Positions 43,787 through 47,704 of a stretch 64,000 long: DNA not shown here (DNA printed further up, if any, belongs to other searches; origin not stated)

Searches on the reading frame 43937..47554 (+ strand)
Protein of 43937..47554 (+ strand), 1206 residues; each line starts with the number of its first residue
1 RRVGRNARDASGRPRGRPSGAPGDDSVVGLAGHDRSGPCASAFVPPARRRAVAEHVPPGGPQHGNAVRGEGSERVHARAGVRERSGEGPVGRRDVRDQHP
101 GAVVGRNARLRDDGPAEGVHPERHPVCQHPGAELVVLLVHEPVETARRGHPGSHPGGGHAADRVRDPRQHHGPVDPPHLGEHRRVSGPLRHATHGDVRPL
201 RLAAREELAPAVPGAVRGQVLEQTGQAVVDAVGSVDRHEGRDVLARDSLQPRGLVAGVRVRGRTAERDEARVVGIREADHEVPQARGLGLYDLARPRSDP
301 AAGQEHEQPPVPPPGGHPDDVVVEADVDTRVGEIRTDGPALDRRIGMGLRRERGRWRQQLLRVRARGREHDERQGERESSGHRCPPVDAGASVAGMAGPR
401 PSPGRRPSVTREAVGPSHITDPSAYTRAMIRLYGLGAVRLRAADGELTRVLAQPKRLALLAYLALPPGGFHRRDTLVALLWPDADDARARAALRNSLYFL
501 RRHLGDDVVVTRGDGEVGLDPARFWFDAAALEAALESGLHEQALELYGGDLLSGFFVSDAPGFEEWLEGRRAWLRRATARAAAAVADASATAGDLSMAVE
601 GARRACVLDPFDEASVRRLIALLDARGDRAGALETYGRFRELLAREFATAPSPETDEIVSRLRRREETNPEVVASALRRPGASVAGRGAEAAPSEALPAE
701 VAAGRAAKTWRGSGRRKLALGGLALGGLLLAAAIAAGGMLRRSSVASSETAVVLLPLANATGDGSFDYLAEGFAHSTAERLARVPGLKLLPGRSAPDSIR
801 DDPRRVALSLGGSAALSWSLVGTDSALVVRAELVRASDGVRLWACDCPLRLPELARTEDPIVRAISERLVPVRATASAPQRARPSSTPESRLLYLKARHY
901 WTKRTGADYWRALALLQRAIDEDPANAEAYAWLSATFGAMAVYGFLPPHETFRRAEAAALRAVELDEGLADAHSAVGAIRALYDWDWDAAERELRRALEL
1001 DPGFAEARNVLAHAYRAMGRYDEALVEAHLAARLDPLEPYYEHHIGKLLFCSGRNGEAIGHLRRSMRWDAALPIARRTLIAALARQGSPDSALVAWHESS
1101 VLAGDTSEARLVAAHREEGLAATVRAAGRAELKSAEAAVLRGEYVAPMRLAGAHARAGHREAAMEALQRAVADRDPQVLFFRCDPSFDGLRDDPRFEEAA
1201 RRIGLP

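Call 26: search_protein_families(library=pfam, proteins=[window:43937-47554:+], max_evalue=0.00001)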
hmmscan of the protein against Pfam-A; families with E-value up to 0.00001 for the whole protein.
window:43937-47554:+ (1206 aa): 4 families
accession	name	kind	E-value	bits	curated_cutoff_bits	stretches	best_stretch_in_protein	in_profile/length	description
PF03704.23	BTAD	-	2.7e-15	57.4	22.1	1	539-662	28-145/146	Bacterial transcriptional activator domain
PF14559.12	TPR_19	-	2.5e-11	44.2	25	1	986-1041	6-61/68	Tetratricopeptide repeat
PF13431.12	TPR_17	-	6.7e-10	38.9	24.4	0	995-1025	3-33/34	Tetratricopeptide repeat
PF13414.12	TPR_11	-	1.3e-08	34.8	26.8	0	987-1019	10-42/42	TPR repeat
